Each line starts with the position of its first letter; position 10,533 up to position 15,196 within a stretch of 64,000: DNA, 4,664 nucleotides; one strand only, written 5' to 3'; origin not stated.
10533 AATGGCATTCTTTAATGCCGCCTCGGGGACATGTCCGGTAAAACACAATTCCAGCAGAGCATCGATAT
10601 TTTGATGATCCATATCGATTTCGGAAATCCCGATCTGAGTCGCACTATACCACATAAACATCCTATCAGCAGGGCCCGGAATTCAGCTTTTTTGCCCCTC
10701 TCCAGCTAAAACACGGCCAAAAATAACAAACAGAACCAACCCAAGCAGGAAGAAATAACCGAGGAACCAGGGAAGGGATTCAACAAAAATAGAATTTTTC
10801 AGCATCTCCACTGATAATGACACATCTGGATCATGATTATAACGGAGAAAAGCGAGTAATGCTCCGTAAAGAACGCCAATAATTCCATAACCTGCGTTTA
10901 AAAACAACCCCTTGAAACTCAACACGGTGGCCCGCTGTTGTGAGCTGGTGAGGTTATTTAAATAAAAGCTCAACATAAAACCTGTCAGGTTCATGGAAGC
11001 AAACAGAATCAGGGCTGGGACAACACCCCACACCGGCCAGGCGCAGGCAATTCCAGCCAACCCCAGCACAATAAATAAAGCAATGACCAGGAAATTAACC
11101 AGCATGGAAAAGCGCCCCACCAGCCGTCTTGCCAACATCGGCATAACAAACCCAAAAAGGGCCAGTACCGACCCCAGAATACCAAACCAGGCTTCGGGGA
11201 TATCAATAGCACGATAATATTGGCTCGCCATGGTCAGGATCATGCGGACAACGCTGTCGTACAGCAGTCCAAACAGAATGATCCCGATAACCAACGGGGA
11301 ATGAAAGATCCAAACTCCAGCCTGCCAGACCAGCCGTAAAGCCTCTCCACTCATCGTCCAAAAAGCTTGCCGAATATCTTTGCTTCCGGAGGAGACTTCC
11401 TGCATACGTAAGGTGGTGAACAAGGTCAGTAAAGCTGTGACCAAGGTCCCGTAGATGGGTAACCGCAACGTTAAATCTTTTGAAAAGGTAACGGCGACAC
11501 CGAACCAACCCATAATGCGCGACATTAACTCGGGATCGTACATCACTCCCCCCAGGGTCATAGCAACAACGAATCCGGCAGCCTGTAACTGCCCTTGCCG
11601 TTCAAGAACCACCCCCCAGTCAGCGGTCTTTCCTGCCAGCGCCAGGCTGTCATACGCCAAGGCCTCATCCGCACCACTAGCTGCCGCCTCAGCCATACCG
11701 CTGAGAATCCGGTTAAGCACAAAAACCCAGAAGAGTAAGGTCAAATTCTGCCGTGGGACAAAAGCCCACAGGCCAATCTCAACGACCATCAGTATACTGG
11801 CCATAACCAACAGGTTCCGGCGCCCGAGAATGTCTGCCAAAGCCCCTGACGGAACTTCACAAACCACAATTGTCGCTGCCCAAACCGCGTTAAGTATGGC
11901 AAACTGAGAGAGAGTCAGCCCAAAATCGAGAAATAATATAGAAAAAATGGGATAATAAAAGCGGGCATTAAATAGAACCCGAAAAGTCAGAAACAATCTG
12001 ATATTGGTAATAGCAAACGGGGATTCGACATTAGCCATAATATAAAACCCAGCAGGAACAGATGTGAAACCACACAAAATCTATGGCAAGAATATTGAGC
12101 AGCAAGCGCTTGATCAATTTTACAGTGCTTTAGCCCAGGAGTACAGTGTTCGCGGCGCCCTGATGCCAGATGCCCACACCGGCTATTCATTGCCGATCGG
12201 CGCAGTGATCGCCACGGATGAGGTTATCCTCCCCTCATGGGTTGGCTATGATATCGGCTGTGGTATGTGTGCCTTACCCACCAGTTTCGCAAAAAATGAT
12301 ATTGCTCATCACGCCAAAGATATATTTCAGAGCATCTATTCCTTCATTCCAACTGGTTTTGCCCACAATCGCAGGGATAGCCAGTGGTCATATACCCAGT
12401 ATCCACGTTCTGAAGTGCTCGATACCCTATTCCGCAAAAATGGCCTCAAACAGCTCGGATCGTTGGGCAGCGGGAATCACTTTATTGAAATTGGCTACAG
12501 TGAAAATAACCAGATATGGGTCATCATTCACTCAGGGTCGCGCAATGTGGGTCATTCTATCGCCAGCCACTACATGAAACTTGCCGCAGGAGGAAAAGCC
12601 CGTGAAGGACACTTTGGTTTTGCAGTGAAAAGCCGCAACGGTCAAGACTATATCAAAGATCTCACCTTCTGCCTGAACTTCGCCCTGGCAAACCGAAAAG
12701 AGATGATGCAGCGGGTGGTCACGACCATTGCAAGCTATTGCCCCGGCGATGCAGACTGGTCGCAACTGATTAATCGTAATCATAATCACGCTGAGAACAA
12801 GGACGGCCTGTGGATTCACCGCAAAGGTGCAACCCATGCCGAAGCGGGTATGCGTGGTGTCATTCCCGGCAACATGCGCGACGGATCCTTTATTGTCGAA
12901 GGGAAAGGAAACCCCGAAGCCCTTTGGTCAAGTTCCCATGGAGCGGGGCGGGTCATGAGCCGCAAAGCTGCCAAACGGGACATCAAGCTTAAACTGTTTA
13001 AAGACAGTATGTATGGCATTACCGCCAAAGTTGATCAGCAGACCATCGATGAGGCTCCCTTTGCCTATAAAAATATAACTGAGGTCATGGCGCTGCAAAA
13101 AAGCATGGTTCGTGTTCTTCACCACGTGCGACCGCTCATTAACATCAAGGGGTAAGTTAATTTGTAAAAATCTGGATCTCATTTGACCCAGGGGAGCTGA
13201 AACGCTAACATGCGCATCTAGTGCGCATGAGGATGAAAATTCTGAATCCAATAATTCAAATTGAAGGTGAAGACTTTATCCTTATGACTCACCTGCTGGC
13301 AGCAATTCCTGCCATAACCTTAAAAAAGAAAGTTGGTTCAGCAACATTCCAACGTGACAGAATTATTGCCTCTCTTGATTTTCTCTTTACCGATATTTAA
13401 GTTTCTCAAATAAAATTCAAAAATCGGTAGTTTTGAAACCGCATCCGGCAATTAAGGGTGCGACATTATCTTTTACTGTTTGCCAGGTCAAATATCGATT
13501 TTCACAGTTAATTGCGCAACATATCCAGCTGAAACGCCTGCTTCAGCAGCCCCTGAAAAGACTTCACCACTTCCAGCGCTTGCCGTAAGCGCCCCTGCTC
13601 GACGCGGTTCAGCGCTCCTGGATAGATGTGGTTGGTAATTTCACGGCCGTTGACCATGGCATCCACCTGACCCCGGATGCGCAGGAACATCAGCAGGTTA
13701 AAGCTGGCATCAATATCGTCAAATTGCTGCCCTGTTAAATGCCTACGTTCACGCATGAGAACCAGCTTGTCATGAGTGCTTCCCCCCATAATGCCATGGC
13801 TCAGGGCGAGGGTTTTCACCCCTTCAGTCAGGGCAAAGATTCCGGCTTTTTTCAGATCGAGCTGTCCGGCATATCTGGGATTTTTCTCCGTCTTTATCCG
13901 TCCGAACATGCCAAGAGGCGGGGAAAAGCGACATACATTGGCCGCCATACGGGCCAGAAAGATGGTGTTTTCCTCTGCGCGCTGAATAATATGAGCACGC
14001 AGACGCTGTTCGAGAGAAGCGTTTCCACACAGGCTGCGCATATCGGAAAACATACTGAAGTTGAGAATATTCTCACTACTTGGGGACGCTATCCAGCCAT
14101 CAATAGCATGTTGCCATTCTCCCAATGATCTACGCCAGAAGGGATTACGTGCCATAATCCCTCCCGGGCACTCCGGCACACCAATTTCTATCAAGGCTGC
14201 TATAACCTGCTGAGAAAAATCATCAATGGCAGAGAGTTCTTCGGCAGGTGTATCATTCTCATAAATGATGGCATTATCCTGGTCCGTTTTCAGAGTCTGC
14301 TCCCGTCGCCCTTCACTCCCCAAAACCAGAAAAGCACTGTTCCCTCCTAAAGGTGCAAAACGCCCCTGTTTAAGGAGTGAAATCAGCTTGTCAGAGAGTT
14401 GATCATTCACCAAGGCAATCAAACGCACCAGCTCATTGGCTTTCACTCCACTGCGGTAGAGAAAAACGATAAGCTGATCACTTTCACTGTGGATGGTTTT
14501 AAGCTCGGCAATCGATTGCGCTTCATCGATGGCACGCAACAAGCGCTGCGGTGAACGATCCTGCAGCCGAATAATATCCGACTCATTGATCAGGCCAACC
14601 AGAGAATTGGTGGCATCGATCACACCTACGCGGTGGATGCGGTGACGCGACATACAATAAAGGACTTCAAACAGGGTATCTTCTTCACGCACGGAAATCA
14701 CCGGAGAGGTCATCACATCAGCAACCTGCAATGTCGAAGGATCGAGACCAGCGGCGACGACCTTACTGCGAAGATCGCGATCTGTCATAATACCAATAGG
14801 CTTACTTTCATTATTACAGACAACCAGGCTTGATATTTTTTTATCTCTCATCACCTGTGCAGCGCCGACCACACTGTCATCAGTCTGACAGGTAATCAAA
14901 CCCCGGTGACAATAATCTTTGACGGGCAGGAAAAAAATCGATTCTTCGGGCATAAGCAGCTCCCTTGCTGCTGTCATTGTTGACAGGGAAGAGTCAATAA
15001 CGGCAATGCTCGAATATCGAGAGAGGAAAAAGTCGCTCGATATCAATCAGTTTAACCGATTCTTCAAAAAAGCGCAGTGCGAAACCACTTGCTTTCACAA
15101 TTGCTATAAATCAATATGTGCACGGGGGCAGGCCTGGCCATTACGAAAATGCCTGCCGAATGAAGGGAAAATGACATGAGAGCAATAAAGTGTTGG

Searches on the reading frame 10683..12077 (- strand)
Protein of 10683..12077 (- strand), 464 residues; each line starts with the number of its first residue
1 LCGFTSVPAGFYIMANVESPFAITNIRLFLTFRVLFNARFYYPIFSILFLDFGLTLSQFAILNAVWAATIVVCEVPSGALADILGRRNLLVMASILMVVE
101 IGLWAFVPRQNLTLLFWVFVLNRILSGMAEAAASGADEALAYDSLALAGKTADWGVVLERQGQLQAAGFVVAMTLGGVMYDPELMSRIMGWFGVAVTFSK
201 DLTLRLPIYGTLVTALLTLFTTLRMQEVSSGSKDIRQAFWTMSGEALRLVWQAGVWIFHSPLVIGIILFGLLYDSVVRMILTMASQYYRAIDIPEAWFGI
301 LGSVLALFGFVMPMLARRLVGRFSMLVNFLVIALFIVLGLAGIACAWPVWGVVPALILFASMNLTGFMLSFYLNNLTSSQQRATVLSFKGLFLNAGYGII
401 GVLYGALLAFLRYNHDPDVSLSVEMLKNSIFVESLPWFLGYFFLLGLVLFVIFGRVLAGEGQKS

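Call 71: search_protein_families(library=pfam, proteins=[window:10683-12077:-], max_evalue=1e-8)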
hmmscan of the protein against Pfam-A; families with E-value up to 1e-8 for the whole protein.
window:10683-12077:- (464 aa): 1 family
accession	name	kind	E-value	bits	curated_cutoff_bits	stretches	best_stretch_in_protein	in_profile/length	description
PF07690.21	MFS_1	-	9.1e-09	35.1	33.4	1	29-399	3-345/347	Major Facilitator Superfamily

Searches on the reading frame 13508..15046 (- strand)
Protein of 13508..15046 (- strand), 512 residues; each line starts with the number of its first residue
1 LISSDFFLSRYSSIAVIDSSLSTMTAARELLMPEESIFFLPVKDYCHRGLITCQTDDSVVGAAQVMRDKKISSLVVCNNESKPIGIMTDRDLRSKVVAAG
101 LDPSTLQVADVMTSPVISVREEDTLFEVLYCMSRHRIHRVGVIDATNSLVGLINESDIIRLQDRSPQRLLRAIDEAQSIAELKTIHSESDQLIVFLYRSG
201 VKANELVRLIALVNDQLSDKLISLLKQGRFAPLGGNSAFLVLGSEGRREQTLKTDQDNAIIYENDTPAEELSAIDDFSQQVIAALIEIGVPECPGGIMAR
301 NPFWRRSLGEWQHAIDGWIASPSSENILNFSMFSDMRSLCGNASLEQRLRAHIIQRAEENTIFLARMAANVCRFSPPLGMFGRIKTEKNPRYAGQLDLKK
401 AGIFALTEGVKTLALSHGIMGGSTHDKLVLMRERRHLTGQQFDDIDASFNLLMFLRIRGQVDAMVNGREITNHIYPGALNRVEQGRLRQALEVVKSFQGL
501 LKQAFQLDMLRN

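Call 71: search_protein_families(library=pfam, proteins=[window:13508-15046:-], max_evalue=1e-8)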
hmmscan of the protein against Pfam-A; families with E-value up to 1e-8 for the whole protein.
window:13508-15046:- (512 aa): 3 families
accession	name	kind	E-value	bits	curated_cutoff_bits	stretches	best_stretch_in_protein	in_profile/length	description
PF03445.19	DUF294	-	2.6e-41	141.2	21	1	190-324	4-137/138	Putative nucleotidyltransferase DUF294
PF10335.14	DUF294_C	-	3.3e-38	131.2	22.5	1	362-505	2-145/145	Putative nucleotidyltransferase substrate binding domain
PF00571.33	CBS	-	4.1e-24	85.1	24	2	108-161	1-54/57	CBS domain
